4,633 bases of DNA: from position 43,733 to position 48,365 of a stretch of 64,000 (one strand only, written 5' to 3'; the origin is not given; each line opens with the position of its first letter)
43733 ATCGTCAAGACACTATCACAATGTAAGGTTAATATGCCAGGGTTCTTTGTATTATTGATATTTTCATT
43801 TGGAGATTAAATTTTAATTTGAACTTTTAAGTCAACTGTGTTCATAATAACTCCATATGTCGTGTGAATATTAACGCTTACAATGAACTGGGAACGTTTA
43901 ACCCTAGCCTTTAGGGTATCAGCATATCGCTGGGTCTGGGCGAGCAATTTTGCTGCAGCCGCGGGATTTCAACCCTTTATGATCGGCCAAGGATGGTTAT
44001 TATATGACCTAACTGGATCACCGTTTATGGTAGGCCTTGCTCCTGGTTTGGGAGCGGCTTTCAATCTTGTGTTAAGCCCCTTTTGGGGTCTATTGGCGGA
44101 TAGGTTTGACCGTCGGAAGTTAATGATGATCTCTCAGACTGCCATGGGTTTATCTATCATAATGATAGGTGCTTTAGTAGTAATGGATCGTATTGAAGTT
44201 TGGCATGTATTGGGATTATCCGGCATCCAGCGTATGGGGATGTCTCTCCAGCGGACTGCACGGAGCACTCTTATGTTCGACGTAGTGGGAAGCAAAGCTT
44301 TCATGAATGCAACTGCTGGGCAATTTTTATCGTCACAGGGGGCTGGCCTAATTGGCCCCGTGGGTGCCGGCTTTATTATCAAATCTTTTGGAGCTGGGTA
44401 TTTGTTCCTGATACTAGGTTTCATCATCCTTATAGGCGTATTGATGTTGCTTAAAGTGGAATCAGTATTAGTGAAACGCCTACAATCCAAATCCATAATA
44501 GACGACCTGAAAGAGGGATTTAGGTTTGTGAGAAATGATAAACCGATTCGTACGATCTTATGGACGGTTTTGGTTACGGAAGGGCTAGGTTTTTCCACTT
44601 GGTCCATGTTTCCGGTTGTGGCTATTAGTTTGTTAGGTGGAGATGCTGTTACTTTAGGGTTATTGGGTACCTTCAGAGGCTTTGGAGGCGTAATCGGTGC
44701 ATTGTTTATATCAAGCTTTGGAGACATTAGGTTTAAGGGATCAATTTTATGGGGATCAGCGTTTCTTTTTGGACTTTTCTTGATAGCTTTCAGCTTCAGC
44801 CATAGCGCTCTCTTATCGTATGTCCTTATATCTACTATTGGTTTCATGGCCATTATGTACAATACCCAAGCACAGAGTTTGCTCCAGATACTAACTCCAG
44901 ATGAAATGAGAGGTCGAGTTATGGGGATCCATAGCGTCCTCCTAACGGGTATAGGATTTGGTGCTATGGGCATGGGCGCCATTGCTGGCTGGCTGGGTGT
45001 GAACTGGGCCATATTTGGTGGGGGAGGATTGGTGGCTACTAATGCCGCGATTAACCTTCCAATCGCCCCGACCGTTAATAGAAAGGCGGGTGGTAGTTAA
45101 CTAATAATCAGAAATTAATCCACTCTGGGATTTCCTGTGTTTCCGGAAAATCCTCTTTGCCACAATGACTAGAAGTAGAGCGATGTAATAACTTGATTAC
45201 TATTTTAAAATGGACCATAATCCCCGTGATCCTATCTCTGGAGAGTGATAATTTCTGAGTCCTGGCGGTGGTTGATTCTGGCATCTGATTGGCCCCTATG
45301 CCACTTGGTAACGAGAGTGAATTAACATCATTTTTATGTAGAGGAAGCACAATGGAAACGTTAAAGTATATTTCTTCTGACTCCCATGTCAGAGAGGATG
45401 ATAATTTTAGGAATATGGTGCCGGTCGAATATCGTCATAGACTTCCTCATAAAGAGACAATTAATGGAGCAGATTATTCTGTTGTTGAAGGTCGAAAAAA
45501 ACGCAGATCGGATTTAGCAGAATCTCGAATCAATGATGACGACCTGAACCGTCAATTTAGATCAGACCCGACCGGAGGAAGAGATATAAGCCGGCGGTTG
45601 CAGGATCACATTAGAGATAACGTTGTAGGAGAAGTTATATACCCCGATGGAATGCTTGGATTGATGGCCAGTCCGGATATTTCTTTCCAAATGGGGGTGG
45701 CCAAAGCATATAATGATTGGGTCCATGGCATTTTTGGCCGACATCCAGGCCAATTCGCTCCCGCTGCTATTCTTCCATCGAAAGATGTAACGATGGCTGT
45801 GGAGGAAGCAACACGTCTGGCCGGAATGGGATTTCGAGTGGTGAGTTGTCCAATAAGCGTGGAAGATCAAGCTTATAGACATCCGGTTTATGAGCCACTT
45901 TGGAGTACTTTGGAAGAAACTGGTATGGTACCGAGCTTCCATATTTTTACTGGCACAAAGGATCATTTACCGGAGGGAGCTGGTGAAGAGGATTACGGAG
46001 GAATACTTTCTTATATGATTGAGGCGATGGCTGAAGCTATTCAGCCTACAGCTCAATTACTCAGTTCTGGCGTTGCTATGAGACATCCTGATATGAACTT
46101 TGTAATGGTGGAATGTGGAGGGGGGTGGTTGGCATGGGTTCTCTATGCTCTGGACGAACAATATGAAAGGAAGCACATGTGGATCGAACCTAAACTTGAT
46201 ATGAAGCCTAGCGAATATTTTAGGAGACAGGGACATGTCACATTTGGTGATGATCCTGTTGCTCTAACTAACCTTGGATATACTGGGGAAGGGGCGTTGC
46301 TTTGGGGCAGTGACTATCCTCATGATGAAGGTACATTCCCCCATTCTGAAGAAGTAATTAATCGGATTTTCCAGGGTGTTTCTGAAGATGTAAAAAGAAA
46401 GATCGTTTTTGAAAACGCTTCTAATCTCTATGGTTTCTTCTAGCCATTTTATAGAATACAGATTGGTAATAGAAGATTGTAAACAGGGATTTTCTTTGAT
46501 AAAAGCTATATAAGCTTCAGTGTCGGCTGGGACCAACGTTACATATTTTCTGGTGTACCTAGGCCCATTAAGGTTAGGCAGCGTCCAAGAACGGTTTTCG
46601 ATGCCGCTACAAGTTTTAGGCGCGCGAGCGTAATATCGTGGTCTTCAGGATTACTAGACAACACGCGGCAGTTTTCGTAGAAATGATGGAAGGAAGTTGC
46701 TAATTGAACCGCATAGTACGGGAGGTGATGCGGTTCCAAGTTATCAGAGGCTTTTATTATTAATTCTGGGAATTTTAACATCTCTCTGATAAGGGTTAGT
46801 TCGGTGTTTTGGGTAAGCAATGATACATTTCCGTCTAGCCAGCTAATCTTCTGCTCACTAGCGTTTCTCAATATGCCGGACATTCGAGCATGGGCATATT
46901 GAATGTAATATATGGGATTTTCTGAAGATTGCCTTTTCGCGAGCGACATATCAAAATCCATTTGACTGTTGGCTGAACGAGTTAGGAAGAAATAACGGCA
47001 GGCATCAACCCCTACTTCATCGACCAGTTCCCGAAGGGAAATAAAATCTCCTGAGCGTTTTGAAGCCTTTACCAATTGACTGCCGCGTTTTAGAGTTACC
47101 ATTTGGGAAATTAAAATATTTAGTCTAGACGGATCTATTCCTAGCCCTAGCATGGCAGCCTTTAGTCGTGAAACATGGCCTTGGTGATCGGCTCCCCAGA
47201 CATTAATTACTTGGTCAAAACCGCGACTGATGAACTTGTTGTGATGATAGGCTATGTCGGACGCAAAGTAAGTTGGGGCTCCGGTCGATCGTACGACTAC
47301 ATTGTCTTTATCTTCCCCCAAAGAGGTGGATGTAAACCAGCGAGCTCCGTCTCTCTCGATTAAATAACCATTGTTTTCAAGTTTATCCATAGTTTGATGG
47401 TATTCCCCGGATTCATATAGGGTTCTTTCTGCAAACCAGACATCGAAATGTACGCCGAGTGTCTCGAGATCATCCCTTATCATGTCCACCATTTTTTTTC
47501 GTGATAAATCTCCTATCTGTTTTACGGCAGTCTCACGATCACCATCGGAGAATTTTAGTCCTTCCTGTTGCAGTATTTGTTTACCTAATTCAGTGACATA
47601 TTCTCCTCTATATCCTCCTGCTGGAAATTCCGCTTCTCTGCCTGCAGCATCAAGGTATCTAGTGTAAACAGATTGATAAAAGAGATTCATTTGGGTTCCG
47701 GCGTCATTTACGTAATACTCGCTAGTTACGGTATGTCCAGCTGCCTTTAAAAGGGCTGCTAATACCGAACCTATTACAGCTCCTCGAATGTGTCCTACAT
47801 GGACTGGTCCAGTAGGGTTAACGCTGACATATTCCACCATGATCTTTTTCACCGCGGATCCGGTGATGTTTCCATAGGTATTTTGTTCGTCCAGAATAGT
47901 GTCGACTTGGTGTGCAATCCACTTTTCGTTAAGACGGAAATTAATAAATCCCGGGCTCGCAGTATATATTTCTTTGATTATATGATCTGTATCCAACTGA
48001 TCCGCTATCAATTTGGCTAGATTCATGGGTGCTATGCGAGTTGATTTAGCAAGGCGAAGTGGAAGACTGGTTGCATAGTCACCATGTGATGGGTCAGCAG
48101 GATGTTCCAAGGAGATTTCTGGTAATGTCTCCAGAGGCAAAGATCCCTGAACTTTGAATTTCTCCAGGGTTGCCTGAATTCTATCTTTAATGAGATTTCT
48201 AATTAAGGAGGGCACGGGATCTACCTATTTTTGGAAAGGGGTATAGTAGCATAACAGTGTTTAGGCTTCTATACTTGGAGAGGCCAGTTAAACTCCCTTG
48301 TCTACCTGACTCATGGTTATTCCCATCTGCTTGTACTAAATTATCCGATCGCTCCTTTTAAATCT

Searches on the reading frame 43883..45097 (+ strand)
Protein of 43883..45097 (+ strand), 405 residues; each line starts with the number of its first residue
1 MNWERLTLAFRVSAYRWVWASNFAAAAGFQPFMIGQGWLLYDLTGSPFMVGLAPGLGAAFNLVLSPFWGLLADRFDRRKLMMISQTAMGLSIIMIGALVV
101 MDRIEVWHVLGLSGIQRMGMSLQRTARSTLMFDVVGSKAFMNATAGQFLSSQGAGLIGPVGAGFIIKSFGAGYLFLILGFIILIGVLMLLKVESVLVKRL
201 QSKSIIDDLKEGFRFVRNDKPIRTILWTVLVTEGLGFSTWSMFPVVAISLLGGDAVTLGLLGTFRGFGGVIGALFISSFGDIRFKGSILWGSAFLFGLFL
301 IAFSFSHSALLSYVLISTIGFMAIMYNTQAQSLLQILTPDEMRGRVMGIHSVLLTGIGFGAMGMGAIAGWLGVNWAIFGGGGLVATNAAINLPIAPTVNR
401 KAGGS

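Call 87: search_protein_families(library=pfam, proteins=[window:43883-45097:+], max_evalue=0.000001)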
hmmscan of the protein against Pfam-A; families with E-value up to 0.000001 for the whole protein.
window:43883-45097:+ (405 aa): 2 families
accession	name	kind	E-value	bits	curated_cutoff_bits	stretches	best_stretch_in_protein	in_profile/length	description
PF05977.19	MFS_3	-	6.7e-36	124.2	27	1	10-391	7-390/524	Transmembrane secretion effector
PF07690.21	MFS_1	-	4.8e-33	115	33.4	1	19-358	2-342/347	Major Facilitator Superfamily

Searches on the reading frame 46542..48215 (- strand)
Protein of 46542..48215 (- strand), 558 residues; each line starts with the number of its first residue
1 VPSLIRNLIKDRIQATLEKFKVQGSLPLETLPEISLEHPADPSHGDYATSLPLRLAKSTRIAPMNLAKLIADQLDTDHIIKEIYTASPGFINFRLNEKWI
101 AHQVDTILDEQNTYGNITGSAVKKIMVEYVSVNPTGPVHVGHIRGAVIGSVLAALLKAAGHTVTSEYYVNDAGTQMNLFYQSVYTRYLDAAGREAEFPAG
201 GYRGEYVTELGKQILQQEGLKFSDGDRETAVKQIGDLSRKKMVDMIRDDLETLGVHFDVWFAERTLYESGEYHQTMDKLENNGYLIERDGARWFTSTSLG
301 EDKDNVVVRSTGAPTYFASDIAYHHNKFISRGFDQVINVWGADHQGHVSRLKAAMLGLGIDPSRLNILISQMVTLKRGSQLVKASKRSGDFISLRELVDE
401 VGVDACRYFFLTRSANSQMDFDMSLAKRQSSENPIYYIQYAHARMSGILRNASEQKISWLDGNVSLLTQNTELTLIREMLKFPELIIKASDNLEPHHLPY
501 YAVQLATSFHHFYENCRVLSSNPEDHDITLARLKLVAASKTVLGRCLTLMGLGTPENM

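Call 87: search_protein_families(library=pfam, proteins=[window:46542-48215:-], max_evalue=0.000001)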
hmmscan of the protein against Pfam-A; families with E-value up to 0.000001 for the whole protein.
window:46542-48215:- (558 aa): 3 families
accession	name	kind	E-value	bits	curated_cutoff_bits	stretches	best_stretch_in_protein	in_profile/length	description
PF05746.21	DALR_1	-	5.4e-31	107.6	22.3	1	438-558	1-117/117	DALR anticodon binding domain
PF00750.26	tRNA-synt_1d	-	2.9e-25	89.4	23.3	1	103-401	1-298/349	tRNA synthetases class I (R), catalytic domain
PF03485.21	Arg_tRNA_synt_N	-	1.6e-18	67.5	21.5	1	8-95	2-85/85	Arginyl tRNA synthetase N terminal domain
